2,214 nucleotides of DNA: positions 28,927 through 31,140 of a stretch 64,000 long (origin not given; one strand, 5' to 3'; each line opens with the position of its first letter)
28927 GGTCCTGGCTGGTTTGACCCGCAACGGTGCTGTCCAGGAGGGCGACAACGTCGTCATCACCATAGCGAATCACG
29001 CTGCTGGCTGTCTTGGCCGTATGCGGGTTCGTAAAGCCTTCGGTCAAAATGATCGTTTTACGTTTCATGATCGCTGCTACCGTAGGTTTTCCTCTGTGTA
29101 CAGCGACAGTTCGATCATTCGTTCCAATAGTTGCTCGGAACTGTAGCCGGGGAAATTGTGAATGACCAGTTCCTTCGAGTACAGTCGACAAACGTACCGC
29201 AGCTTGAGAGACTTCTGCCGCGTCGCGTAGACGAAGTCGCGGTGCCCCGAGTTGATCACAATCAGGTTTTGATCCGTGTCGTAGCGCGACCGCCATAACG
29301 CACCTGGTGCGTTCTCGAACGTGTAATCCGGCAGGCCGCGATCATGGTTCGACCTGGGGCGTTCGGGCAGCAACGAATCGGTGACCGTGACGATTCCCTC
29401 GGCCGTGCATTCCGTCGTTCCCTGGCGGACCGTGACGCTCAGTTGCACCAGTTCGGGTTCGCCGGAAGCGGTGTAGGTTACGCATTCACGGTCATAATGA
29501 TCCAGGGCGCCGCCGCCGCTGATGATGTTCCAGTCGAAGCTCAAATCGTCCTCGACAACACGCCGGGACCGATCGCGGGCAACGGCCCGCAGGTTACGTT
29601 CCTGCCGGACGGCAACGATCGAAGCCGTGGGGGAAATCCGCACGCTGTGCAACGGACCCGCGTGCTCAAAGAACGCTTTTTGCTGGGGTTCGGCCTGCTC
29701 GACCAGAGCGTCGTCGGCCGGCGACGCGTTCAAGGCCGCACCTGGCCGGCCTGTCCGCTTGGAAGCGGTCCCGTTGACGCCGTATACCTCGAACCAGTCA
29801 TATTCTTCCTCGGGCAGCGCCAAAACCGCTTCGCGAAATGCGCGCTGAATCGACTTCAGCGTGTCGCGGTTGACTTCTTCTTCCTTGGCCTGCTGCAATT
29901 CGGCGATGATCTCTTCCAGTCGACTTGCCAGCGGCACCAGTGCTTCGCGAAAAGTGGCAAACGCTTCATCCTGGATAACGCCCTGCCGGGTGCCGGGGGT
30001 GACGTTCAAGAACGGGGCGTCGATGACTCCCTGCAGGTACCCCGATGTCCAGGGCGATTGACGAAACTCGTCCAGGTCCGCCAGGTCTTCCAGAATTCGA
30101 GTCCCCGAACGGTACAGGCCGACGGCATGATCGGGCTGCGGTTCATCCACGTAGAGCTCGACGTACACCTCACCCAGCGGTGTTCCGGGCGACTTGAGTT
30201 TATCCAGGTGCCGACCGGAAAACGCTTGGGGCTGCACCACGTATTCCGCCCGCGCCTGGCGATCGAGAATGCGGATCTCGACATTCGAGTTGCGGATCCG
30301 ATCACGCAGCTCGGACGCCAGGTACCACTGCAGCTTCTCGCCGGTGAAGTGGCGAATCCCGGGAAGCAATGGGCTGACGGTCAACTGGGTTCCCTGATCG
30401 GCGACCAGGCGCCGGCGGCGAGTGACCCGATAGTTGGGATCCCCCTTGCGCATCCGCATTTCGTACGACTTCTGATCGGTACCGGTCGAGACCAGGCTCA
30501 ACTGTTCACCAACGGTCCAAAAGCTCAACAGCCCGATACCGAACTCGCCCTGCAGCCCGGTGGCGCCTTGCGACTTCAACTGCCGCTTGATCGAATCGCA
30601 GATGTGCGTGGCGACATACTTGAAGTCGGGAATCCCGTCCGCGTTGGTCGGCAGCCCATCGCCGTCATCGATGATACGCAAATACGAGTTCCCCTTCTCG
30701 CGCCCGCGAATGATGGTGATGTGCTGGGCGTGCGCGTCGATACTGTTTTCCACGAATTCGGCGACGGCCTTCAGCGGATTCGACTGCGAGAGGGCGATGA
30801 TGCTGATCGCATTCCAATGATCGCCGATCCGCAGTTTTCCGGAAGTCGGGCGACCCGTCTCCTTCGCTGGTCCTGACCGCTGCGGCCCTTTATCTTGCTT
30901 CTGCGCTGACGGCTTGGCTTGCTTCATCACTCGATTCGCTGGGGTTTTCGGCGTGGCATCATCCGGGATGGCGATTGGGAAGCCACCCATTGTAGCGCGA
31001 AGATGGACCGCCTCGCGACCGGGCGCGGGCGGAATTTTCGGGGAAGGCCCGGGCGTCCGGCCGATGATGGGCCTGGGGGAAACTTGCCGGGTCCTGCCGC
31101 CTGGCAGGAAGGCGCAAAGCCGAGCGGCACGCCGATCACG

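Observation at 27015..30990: A MORC/HtpG-type GHKL ATPase translationally coupled to a DUF1611 + L-Ala-D/L-Glu epimerase pair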

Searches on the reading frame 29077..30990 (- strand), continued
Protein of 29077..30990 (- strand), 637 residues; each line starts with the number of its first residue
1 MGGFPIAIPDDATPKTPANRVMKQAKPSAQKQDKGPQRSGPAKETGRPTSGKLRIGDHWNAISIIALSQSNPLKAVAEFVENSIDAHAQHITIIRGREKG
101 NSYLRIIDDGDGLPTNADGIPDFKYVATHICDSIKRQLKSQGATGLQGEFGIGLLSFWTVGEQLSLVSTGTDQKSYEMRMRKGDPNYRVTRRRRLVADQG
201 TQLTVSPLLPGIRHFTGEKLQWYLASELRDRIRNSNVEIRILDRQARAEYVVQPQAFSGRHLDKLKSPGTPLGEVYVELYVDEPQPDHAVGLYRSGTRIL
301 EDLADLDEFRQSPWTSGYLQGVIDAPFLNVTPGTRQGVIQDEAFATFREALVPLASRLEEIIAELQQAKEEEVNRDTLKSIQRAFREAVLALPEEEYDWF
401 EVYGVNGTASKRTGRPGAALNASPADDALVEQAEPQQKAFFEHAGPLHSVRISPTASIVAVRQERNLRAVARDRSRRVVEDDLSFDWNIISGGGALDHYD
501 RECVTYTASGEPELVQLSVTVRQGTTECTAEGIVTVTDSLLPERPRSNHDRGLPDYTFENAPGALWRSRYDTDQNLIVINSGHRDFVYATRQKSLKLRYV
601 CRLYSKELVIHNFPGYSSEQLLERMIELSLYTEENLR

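Call 42: search_protein_families(library=pfam, alignment_id=A2, max_evalue=0.01)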
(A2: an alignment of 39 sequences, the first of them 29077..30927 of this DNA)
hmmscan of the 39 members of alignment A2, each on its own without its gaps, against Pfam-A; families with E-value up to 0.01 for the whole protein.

A. member 1, window:29077-30927:- (616 aa): 2 families
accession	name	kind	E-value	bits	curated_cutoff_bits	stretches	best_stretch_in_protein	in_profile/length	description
PF13589.12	HATPase_c_3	-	7.1e-11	42.7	25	1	53-155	5-100/137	Histidine kinase-, DNA gyrase B-, and HSP90-like ATPase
PF02518.31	HATPase_c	-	0.0013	19.6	26.4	1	53-111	8-59/111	Histidine kinase-, DNA gyrase B-, and HSP90-like ATPase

B. families by the number of members that match (of 39 scanned): 6 families
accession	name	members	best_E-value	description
PF13589.12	HATPase_c_3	39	2.1e-16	Histidine kinase-, DNA gyrase B-, and HSP90-like ATPase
PF02518.31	HATPase_c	33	2.9e-06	Histidine kinase-, DNA gyrase B-, and HSP90-like ATPase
PF02368.24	Big_2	1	0.0021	Bacterial Ig-like domain (group 2)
PF17770.6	RNase_J_C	1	0.0031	Ribonuclease J C-terminal domain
PF06029.17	AlkA_N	1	0.004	AlkA N-terminal domain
PF14506.12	CppA_N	1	0.0066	CppA N-terminal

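Call 44: find_related_loci(query=A2, collection=viral_contigs, flank=8000)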
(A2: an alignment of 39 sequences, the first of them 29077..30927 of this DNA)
Query A2 (616 aa) in viral_contigs; peptide patterns used: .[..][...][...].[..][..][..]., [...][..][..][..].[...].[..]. (x = any residue, [..] = any of these).
81 stretches matched a pattern, but none encodes a relative of the query by tblastn (E <= 1e-3).

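Call 55: find_encoding_contigs(protein=P0003, flank=6000, max_places=6)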
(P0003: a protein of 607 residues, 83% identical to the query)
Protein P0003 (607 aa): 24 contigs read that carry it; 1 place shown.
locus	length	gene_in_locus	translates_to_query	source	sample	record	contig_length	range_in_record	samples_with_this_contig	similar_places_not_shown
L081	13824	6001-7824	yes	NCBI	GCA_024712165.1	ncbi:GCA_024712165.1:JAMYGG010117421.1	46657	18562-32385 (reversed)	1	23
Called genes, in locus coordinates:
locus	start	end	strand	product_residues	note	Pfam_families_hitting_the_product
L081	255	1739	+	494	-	PF02789:Peptidase_M17_N, PF00883:Peptidase_M17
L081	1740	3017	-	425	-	-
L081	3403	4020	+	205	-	-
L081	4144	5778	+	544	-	PF01145:Band_7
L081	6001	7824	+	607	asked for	PF13589:HATPase_c_3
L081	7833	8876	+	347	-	PF17396:DUF1611_N, PF07755:DUF1611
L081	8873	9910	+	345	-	PF02746:MR_MLE_N, PF13378:MR_MLE_C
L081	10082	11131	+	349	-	PF18306:LDcluster4, PF03641:Lysine_decarbox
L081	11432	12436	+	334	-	PF12006:DUF3500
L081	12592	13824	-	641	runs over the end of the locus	PF02602:HEM4, PF01208:URO-D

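Call 56: find_encoding_contigs(protein=P0014, flank=6000, max_places=3)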
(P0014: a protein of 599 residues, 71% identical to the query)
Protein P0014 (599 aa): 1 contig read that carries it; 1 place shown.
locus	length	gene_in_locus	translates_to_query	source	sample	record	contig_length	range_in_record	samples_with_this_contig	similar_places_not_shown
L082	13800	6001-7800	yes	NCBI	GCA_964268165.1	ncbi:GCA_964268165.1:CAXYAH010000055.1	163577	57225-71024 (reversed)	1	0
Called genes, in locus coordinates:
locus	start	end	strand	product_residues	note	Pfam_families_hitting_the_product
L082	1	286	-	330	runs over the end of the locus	PF00152:tRNA-synt_2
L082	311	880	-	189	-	PF08207:EFP_N, PF01132:EFP, PF09285:Elong-fact-P_C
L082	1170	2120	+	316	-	PF04055:Radical_SAM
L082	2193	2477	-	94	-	-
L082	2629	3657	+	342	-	PF07963:N_methyl, PF07596:SBP_bac_10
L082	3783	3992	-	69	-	-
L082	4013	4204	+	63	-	-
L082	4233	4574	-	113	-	PF06439:3keto-disac_hyd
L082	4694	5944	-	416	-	PF00069:Pkinase, PF07714:PK_Tyr_Ser-Thr, PF01636:APH (faint), PF03109:ABC1 (weak)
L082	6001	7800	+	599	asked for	PF13589:HATPase_c_3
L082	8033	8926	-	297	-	PF03069:FmdA_AmdA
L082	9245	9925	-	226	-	-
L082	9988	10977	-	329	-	PF24681:Kelch_KLHDC2_KLHL20_DRC7, PF13415:Beta-prop_FBX42 (weak), PF25852:DUF6242_C (faint), PF13415:Beta-prop_FBX42, PF24981:Beta-prop_ATRN-LZTR1 (weak), PF24681:Kelch_KLHDC2_KLHL20_DRC7, PF13415:Beta-prop_FBX42, PF24981:Beta-prop_ATRN-LZTR1, +1 more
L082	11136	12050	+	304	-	-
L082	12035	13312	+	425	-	PF13088:BNR_2 (faint)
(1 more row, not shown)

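Call 57: find_encoding_contigs(protein=P0018, flank=6000, max_places=3)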
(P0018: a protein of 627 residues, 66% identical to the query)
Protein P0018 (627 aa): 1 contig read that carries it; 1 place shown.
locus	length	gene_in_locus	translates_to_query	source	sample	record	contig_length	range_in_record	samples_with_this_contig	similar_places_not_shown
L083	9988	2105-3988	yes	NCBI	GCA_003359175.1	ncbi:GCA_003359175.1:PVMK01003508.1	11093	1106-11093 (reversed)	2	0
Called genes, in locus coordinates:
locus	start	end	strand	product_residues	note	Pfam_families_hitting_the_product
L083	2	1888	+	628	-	?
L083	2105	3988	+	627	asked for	PF13589:HATPase_c_3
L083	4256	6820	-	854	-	PF01266:DAO, PF16350:FAO_M, PF01571:GCV_T, PF08669:GCV_T_C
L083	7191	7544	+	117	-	PF11964:SpoIIAA-like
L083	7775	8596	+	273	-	PF13145:Rotamase_2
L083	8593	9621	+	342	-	PF04955:HupE_UreJ, PF13795:HupE_UreJ_2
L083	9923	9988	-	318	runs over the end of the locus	PF02574:S-methyl_trans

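Call 77: search_dna_similar(query=window:29077-30927:-, collection=plasmids, mode=protein, max_evalue=0.00001, max_rows=15)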
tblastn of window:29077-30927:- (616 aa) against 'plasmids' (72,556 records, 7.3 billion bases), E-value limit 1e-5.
No match.

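Call 78: search_dna_similar(query=window:29077-30927:-, collection=phages, mode=protein, max_evalue=0.00001, max_rows=10)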
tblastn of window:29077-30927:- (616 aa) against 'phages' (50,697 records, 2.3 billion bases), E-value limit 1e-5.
No match.
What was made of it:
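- No matches in plasmids, phages or IMG/VR (calls 44, 77, 78).
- Tried and rejected: No relatives in IMG/VR (call 44), in PLSDB plasmids or in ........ phages (calls 77, 78).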

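Call 79: find_encoding_contigs(protein=P0109, flank=6000, max_places=1)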
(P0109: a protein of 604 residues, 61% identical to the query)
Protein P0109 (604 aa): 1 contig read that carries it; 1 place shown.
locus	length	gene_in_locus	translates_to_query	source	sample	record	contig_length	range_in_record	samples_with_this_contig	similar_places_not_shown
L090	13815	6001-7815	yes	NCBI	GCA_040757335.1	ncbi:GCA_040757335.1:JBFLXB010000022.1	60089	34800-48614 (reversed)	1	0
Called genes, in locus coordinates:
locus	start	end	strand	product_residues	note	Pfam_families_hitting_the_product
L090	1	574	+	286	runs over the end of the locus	PF17284:Spermine_synt_N, PF01564:Spermine_synth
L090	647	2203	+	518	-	PF01276:OKR_DC_1, PF00155:Aminotran_1_2, PF00266:Aminotran_5, PF01041:DegT_DnrJ_EryC1 (weak), PF01053:Cys_Met_Meta_PP (weak), PF03711:OKR_DC_1_C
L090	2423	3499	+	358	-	PF01988:VIT1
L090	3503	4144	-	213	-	-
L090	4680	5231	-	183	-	-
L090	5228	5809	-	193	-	PF00156:Pribosyltran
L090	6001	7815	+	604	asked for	PF02518:HATPase_c (weak), PF13589:HATPase_c_3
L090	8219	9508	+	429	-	PF00202:Aminotran_3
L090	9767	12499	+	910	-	PF00989:PAS (weak), PF08448:PAS_4 (weak), PF08447:PAS_3, PF00989:PAS, PF08448:PAS_4 (weak), PF08447:PAS_3, PF00990:GGDEF, PF00563:EAL, +3 more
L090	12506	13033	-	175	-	PF01661:Macro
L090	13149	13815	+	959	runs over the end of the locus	PF00989:PAS, PF08448:PAS_4, PF13426:PAS_9, PF00989:PAS, PF08447:PAS_3, PF08448:PAS_4, PF13426:PAS_9, PF00990:GGDEF, +4 more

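Call 80: find_encoding_contigs(protein=P0095, flank=6000, max_places=1)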
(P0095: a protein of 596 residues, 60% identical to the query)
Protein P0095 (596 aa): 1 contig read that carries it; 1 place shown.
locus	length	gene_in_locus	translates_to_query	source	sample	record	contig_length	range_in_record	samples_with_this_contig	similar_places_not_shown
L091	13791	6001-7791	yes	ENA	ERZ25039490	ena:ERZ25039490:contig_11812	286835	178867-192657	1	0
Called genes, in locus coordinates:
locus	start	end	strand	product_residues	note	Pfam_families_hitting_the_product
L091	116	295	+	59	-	-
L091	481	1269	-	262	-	PF00497:SBP_bac_3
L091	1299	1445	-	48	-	PF13442:Cytochrome_CBB3 (weak)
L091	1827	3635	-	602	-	PF01011:PQQ, PF13360:PQQ_2, PF13570:Beta-prop_ACSF4 (weak), PF01011:PQQ, PF13360:PQQ_2 (weak)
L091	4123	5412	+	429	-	PF07690:MFS_1, PF03092:BT1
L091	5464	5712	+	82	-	-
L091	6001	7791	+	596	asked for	PF13589:HATPase_c_3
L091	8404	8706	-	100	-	PF04392:ABC_sub_bind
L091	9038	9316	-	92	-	-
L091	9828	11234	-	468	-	-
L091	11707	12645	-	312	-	-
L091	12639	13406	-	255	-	PF00378:ECH_1, PF16113:ECH_2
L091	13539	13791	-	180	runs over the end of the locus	PF13238:AAA_18 (weak), PF13671:AAA_33 (weak), PF01202:SKI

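Call 81: find_encoding_contigs(protein=P0119, flank=6000, max_places=1)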
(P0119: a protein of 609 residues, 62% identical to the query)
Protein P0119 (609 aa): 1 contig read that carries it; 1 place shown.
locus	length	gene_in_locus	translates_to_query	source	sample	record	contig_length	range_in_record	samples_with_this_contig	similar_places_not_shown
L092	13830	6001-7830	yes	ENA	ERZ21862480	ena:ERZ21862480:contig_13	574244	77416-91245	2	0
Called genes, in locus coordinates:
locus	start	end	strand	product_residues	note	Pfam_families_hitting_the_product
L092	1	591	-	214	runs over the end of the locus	PF00213:OSCP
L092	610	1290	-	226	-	PF00430:ATP-synt_B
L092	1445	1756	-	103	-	PF00137:ATP-synt_C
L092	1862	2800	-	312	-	PF00119:ATP-synt_A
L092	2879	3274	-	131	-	-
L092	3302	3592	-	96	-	PF09527:ATPase_gene1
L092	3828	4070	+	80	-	-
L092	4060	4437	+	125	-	PF01850:PIN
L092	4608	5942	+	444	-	PF01408:GFO_IDH_MocA, PF19051:GFO_IDH_MocA_C2 (faint)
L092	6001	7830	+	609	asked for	PF13589:HATPase_c_3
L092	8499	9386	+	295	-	PF01261:AP_endonuc_2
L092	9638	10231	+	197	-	PF00475:IGPD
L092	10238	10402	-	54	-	-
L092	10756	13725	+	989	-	PF08471:Ribonuc_red_2_N, PF02867:Ribonuc_red_lgC, PF12637:TSCPD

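Call 82: find_encoding_contigs(protein=P0114, flank=6000, max_places=1)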
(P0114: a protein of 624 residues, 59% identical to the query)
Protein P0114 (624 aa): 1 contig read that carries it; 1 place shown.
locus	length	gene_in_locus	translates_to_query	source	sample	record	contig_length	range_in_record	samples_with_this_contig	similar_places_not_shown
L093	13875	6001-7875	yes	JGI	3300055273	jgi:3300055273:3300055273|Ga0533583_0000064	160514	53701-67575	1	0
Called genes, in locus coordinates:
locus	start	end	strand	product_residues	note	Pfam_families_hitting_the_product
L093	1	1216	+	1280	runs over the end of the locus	PF13088:BNR_2 (faint), PF02012:BNR (faint), PF25852:DUF6242_C (faint), PF15902:Sortilin-Vps10, PF13180:PDZ_2, PF17820:PDZ_6 (weak), PF13180:PDZ_2, PF15902:Sortilin-Vps10 (weak), +1 more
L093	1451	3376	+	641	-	PF00595:PDZ, PF13180:PDZ_2, PF17820:PDZ_6, PF13180:PDZ_2, PF17820:PDZ_6, PF05547:Peptidase_M6 (weak)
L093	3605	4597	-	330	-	PF00291:PALP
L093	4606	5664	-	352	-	PF00756:Esterase, PF12697:Abhydrolase_6 (weak), PF12146:Hydrolase_4 (weak), PF00326:Peptidase_S9 (faint)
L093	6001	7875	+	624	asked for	PF13589:HATPase_c_3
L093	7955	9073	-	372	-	PF01408:GFO_IDH_MocA, PF02894:GFO_IDH_MocA_C, PF22725:GFO_IDH_MocA_C3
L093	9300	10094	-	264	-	PF07505:DUF5131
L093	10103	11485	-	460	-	PF01269:Fibrillarin (weak), PF01209:Ubie_methyltran, PF13489:Methyltransf_23, PF13847:Methyltransf_31, PF08241:Methyltransf_11, PF08242:Methyltransf_12, PF13649:Methyltransf_25, PF06439:3keto-disac_hyd, +2 more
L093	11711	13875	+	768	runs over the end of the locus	PF07583:PSCyt2, PF07587:PSD1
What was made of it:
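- On MORC / paraMORC: The Pfam-annotated neighbours of 7 homologues are housekeeping genes (calls 55-57, 79-82).
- Homologues at 70% and 66% identity, and four from other phyla, have unrelated housekeeping neighbours and sizeable intergenic gaps (calls 56, 57, 79-82).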

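Call 85: list_cluster_members(proteins=[P0131, P0140, P0178, P0192, P0214, P0222, P0246, P0248, P0166, P0144])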
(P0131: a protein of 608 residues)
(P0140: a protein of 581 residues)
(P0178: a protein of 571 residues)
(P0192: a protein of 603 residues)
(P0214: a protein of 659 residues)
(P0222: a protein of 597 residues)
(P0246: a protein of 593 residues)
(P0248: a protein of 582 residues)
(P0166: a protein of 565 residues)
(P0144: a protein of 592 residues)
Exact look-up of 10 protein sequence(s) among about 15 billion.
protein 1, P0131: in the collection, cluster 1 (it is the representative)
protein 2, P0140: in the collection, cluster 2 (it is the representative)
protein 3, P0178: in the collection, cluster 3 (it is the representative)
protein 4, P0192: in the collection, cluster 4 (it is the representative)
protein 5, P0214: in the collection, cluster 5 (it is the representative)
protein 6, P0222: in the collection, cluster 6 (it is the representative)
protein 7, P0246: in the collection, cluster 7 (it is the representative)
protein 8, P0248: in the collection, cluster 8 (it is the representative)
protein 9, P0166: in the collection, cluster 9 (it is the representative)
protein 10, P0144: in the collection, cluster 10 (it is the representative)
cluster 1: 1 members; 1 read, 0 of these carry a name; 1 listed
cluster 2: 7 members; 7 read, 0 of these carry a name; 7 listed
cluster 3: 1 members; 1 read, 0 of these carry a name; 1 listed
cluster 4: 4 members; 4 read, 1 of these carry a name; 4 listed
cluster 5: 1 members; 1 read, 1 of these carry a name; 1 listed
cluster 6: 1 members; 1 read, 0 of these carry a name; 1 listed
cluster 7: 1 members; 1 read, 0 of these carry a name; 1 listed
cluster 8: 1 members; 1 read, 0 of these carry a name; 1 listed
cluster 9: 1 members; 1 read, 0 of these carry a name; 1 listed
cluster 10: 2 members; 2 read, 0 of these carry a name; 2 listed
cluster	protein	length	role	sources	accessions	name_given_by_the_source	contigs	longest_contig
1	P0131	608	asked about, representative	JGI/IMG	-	-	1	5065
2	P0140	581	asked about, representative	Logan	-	-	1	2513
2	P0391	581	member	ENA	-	-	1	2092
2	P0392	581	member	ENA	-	-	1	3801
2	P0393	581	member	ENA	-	-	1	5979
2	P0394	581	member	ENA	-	-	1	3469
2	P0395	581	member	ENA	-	-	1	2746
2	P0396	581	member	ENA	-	-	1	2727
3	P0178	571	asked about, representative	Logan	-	-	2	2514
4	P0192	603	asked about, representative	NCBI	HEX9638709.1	MAG TPA: ATP-binding protein [Acidobacteriota bacterium]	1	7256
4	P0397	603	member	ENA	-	-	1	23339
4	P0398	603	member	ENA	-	-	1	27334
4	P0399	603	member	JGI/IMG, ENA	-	-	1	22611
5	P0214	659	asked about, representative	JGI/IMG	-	hypothetical protein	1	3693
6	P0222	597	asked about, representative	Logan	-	-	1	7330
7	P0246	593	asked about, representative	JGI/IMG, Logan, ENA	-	-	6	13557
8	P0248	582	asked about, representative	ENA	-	-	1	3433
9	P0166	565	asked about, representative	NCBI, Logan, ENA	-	-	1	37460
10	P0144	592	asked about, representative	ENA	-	-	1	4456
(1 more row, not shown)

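Call 87: find_related_loci(query=A4, collection=metagenome_contigs, flank=7000)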
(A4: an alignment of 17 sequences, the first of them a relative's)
Query A4 (603 aa) in metagenome_contigs; peptide patterns used: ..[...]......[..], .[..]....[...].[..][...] (x = any residue, [..] = any of these).
600 stretches matched a pattern (row limit reached: there are more); 248 encode a relative of the query (tblastn E <= 1e-3); the best 80 are kept; 80 distinct loci.
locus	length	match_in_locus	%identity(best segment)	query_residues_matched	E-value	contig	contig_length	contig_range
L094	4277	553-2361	100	1-603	0e+0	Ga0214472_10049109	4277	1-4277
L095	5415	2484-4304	49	8-602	7e-174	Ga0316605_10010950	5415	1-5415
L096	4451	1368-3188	50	11-602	9e-176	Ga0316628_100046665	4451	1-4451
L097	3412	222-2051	49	1-596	6e-176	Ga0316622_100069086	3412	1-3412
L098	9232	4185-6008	50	8-602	2e-167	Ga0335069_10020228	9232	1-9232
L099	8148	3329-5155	48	8-602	1e-161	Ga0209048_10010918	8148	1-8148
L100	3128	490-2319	48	8-602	1e-169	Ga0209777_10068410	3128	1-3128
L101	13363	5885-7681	50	12-602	9e-158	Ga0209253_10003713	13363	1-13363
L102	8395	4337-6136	45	14-599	2e-156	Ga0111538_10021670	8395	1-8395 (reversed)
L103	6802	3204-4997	50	12-603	9e-157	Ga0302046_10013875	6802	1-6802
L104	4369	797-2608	47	10-597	4e-160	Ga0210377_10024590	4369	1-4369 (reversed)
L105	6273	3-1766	48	28-602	4e-156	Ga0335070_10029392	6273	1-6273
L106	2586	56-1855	48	3-603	1e-164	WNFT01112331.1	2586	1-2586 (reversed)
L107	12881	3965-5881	48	12-603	3e-153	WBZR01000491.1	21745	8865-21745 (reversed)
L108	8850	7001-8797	49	3-603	2e-152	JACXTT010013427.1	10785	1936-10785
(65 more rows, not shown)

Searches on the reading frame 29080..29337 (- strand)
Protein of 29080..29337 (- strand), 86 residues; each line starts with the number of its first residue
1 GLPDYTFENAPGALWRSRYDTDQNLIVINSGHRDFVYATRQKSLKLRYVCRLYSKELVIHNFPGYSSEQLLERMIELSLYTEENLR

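Call 73: search_protein_families(library=pfam, proteins=[window:29080-29337:-], max_evalue=10)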
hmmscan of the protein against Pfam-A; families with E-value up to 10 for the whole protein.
seq(86 aa): 0 families
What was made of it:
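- Tried and rejected: Identity of the terminal 85 aa. Pfam at E up to 10 on ten members found nothing (call 73).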
